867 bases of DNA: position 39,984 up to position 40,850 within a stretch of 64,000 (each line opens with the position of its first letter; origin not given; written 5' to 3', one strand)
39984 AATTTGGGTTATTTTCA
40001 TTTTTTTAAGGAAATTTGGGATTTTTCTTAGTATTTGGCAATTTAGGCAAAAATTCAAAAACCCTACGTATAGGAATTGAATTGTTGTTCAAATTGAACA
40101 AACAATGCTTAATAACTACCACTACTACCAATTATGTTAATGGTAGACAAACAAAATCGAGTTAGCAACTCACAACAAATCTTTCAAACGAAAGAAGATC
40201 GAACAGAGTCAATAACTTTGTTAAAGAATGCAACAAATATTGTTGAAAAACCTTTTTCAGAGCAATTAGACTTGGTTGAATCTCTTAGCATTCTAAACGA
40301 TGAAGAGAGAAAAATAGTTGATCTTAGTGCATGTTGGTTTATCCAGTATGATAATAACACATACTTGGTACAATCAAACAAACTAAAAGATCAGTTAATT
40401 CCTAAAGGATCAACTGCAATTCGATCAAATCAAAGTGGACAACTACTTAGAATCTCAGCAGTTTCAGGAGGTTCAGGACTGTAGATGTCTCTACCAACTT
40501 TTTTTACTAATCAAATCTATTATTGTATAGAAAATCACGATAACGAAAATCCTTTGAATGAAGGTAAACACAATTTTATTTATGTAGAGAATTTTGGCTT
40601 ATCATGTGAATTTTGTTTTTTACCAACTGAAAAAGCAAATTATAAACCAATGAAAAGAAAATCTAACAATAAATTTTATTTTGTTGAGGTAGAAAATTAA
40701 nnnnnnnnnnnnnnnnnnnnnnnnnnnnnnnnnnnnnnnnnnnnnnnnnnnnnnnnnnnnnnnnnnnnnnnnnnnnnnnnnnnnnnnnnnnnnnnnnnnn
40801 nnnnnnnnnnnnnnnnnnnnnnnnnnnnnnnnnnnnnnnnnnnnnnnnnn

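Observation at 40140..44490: Operon built around a 794 aa GHKL/Hsp90-like ATPase with an atypical G1 box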

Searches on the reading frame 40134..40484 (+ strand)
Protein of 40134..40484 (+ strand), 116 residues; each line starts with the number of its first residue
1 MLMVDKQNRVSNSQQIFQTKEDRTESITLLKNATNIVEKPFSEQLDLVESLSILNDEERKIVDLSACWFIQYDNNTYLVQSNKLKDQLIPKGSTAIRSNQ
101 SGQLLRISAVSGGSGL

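Call 3: search_protein_families(library=pfam, proteins=[window:40134-40484:+], max_evalue=1)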
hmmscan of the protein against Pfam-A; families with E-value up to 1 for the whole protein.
window:40134-40484:+ (116 aa): 0 families

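Call 4: search_protein_families(library=phrogs, proteins=[window:40134-40484:+], max_evalue=1)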
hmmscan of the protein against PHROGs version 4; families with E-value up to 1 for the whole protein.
window:40134-40484:+ (116 aa): 2 families
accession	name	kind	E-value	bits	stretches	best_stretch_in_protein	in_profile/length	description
phrog_1766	-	tail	0.078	14.2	1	70-100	7-39/127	tail fiber protein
phrog_37512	-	unknown function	0.22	12.6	1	26-98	78-152/174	-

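Call 87: search_protein_families(library=padloc, proteins=[window:40140-40484:+], max_evalue=0.01)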
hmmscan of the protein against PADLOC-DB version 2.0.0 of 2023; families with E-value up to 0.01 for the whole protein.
window:40140-40484:+ (114 aa): 0 families

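Call 96: search_protein_families(library=ncbifam, proteins=[window:40140-40484:+], max_evalue=0.01)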
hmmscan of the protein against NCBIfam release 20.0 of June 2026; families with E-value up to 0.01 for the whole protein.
window:40140-40484:+ (114 aa): 0 families

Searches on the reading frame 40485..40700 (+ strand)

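Call 3: search_protein_families(library=pfam, proteins=[window:40485-40700:+], max_evalue=1)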
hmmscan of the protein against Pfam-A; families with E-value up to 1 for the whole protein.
window:40485-40700:+ (71 aa): 1 family
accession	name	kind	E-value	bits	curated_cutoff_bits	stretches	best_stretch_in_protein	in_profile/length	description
PF03264.19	Cytochrom_NNT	-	0.058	13.6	24.1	1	7-60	32-87/174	NapC/NirT cytochrome c family, N-terminal region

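Call 4: search_protein_families(library=phrogs, proteins=[window:40485-40700:+], max_evalue=1)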
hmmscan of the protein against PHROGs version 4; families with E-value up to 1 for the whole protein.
window:40485-40700:+ (71 aa): 1 family
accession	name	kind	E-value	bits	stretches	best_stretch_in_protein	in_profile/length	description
phrog_22142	-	unknown function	0.18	13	1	7-33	34-60/67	-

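Call 87: search_protein_families(library=padloc, proteins=[window:40485-40700:+], max_evalue=0.01)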
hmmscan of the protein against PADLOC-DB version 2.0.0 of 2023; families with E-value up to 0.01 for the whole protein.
window:40485-40700:+ (71 aa): 0 families
